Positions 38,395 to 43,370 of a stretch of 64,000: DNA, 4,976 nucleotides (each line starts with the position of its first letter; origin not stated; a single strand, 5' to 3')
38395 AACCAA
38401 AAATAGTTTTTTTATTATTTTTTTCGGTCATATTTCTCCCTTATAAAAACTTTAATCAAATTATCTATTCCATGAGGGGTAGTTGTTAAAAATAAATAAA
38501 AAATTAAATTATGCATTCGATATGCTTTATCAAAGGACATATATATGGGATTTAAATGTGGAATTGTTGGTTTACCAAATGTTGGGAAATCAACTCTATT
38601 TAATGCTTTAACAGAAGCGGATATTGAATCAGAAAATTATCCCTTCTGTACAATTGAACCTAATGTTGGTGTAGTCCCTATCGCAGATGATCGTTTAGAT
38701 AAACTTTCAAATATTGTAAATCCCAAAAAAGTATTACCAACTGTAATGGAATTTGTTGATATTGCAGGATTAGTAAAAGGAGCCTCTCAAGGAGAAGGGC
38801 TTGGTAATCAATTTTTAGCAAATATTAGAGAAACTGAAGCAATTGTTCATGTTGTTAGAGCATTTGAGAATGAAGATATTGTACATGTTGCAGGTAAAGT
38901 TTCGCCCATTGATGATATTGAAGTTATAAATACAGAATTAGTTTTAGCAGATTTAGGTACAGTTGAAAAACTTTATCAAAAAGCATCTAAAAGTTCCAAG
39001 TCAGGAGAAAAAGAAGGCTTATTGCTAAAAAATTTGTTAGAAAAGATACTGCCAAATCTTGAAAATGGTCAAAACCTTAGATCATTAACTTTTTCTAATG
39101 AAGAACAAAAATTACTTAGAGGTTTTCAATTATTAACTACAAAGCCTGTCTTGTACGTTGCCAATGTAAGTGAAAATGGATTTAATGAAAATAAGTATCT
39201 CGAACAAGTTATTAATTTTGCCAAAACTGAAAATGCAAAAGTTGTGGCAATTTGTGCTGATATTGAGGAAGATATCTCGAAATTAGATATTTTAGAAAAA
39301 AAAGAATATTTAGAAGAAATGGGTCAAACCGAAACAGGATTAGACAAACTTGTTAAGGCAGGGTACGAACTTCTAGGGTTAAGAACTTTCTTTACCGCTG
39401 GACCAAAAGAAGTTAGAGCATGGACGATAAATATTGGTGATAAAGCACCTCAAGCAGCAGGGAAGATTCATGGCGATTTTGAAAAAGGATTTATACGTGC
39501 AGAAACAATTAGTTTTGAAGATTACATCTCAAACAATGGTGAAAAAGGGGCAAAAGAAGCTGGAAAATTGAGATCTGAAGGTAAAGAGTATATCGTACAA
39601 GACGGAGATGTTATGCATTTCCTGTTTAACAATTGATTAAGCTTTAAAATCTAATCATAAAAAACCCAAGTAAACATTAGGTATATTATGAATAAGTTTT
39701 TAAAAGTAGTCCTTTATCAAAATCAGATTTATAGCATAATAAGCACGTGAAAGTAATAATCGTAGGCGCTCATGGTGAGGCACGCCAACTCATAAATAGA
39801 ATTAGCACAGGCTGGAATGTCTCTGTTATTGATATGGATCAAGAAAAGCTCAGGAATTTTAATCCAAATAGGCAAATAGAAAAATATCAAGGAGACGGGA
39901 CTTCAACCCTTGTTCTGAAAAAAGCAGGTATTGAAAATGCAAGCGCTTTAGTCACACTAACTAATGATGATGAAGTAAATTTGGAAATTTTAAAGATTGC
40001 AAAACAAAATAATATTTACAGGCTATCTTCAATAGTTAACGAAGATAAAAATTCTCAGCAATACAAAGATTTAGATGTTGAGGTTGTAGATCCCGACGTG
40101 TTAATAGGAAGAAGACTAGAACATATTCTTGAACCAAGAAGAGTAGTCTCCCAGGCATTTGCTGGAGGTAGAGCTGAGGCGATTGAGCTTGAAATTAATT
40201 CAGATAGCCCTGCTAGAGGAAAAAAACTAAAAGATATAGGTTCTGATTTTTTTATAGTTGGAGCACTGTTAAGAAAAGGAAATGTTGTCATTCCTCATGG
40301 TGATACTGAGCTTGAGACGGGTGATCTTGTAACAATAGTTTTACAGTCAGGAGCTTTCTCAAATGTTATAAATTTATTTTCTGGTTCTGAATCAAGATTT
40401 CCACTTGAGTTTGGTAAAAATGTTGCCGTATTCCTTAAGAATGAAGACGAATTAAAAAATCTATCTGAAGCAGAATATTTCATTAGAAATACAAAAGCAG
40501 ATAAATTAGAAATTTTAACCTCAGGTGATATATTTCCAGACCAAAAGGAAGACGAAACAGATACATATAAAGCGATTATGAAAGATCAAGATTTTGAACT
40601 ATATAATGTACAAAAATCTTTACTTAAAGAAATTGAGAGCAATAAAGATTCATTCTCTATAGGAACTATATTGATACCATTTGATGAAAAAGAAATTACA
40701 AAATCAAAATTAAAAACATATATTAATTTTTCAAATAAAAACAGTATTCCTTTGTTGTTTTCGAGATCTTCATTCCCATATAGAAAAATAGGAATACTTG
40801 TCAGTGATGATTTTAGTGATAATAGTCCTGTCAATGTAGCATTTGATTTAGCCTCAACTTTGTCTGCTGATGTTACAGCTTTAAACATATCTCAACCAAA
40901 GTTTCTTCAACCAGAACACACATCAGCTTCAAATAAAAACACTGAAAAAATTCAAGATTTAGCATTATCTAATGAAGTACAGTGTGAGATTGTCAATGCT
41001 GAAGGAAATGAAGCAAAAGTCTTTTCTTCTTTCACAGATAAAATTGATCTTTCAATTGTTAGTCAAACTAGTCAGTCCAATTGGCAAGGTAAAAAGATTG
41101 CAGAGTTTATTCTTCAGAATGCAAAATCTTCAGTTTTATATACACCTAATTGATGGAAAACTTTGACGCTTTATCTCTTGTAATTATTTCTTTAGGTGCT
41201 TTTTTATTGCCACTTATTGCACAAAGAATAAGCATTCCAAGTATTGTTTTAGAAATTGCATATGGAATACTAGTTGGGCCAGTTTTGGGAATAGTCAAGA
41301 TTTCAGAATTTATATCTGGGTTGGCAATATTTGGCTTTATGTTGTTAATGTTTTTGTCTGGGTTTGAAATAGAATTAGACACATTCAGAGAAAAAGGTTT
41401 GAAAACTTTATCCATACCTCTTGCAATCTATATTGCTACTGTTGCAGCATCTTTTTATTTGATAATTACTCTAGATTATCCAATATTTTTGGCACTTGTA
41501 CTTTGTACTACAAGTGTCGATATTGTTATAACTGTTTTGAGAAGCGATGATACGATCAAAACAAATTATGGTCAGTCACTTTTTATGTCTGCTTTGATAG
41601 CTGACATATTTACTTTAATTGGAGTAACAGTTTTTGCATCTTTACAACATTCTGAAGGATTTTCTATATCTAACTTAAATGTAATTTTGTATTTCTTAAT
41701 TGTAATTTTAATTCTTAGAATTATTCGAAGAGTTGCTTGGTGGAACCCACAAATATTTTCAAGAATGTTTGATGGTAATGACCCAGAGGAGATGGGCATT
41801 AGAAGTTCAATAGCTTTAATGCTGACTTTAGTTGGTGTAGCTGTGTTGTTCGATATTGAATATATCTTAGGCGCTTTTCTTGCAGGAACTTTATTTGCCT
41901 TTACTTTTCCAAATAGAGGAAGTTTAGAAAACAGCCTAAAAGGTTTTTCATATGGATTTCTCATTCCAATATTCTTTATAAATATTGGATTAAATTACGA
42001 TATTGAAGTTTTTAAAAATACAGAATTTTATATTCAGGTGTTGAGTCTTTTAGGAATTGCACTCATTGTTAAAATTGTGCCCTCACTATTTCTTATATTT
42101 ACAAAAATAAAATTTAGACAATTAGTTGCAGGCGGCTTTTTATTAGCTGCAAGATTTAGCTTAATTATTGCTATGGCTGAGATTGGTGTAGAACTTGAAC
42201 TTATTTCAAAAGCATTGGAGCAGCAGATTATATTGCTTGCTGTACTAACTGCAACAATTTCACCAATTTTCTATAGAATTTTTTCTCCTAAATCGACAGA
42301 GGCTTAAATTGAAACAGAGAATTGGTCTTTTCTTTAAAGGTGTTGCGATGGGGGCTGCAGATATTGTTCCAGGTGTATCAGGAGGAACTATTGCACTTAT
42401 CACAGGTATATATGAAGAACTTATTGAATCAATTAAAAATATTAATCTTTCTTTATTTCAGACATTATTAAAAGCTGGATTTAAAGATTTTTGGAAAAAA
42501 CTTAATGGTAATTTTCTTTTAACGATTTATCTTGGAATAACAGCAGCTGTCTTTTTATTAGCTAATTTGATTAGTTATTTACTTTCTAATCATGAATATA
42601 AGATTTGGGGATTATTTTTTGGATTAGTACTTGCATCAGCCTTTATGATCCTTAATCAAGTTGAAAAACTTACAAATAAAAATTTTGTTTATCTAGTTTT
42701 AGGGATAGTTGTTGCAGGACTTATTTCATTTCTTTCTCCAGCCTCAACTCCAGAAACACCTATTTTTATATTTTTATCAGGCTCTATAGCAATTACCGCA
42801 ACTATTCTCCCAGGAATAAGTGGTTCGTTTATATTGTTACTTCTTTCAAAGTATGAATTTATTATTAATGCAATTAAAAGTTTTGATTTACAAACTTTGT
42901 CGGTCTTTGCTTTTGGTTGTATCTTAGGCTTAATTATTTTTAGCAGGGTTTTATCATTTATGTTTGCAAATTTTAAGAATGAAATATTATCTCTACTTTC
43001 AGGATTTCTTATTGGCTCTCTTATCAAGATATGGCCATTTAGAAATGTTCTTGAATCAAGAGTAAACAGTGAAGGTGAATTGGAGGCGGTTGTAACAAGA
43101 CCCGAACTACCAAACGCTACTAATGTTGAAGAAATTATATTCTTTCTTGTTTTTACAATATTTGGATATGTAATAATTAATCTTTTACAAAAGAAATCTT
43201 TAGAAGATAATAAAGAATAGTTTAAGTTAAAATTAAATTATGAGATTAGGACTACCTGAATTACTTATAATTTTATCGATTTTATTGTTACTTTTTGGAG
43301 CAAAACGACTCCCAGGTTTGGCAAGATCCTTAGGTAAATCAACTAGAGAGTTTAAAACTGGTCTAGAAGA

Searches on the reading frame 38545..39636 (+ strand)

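Call 56: search_protein_families(library=pfam, proteins=[window:38545-39636:+], max_evalue=0.00001)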
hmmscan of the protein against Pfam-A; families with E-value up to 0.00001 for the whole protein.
window:38545-39636:+ (363 aa): 3 families
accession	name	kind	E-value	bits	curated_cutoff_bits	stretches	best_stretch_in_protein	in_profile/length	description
PF06071.19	YchF-GTPase_C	-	3.3e-38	130.1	27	1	279-362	1-84/84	Protein of unknown function (DUF933)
PF01926.29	MMR_HSR1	-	7e-23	81.3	21.9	1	5-110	2-87/113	50S ribosome-binding GTPase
PF02421.24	FeoB_N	-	1.2e-08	35.1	27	1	5-49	3-47/156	Ferrous iron transport protein B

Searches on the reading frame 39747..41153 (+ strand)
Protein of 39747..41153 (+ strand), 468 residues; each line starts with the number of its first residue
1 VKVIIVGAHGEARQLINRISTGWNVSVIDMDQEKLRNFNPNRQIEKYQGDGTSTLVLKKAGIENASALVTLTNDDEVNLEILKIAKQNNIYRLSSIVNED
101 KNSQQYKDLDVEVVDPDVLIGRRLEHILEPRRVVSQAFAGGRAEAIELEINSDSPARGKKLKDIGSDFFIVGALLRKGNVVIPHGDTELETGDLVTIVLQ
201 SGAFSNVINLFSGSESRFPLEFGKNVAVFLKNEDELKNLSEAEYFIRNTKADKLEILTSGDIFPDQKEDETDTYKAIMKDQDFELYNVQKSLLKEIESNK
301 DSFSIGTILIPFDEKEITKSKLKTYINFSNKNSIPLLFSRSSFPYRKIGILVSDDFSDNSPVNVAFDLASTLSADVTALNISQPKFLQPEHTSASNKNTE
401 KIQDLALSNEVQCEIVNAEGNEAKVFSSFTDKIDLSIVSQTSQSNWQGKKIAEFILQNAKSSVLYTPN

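Call 56: search_protein_families(library=pfam, proteins=[window:39747-41153:+], max_evalue=0.00001)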
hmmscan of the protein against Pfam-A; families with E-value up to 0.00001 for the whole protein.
window:39747-41153:+ (468 aa): 2 families
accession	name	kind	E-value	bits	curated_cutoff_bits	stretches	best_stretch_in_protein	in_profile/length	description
PF02254.24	TrkA_N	-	6.7e-18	65.5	23.8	1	3-114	1-113/116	TrkA-N domain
PF02080.26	TrkA_C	-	3e-11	43.5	27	1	146-211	2-70/71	TrkA-C domain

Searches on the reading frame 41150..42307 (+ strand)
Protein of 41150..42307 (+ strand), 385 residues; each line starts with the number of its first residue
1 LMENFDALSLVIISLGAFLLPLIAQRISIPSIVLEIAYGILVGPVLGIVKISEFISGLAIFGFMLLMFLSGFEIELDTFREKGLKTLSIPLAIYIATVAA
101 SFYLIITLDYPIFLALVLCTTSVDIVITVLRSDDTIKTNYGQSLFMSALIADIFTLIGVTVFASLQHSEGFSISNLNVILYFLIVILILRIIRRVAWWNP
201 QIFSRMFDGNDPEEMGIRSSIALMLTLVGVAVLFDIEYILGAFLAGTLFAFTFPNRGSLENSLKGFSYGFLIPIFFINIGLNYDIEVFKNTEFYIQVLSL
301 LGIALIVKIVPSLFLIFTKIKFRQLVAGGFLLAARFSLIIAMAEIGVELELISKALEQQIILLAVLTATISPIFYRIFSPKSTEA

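Call 56: search_protein_families(library=pfam, proteins=[window:41150-42307:+], max_evalue=0.00001)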
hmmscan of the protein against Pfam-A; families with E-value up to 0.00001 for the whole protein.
window:41150-42307:+ (385 aa): 1 family
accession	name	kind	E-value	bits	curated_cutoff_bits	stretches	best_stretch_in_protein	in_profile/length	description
PF00999.27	Na_H_Exchanger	-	1.5e-52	179.1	26.2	1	16-370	3-363/375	Sodium/hydrogen exchanger, transmembrane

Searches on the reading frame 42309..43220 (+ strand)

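Call 56: search_protein_families(library=pfam, proteins=[window:42309-43220:+], max_evalue=0.00001)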
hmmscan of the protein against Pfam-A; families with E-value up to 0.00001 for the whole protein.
window:42309-43220:+ (303 aa): 1 family
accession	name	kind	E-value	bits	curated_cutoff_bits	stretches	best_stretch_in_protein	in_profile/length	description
PF04018.18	VCA0040-like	-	3.1e-89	299.2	26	1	14-257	1-244/246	Undecaprenyl phosphate translocase-like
